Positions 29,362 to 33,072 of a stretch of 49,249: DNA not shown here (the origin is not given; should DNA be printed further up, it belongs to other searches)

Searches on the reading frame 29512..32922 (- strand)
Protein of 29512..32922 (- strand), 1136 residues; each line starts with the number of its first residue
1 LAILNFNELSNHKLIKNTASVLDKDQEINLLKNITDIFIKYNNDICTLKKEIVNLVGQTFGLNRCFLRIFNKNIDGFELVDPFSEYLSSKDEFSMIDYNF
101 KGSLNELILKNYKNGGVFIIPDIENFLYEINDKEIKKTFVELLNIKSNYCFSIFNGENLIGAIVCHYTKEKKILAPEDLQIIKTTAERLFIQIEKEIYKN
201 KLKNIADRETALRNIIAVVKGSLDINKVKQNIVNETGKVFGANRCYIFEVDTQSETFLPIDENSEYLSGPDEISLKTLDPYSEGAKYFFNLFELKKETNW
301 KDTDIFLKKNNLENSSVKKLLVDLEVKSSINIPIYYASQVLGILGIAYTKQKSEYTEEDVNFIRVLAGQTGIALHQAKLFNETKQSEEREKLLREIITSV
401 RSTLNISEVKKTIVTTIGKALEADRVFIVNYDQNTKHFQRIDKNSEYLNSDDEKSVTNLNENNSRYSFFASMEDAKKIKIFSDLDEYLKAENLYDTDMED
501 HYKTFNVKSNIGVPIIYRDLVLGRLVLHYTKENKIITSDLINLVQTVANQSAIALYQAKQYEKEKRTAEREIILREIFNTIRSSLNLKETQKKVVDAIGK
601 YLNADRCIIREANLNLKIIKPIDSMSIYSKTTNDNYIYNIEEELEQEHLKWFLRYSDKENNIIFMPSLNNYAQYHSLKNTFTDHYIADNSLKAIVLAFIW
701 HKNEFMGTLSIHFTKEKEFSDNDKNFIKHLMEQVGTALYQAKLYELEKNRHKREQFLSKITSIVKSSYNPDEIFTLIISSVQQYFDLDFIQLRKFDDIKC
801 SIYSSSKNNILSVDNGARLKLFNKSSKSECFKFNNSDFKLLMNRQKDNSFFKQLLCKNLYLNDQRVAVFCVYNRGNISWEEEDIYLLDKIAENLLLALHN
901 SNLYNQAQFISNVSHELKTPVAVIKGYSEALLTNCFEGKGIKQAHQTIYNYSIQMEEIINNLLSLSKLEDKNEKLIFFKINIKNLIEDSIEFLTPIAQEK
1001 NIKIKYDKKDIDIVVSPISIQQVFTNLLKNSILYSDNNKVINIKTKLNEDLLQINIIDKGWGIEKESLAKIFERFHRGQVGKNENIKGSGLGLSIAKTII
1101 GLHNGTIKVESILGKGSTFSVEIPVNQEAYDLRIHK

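Call 11: search_protein_families(library=pfam, proteins=[window:29512-32922:-], max_evalue=0.00001)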
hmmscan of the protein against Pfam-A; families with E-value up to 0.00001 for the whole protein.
window:29512-32922:- (1136 aa): 5 families
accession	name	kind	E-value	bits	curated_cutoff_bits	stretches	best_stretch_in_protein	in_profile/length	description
PF01590.32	GAF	-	1.2e-39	136.4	22.4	3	410-555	6-133/133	GAF domain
PF13185.12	GAF_2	-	2.3e-22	80.1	28.6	1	321-375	83-136/136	GAF domain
PF02518.31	HATPase_c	-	4.9e-22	78.9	26.4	1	1017-1126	3-110/111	Histidine kinase-, DNA gyrase B-, and HSP90-like ATPase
PF13492.12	GAF_3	-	5.2e-17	62.9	27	1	230-375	7-128/129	GAF domain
PF00512.31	HisKA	-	3.8e-16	59.3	26.9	1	906-970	2-65/66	His Kinase A (phospho-acceptor) domain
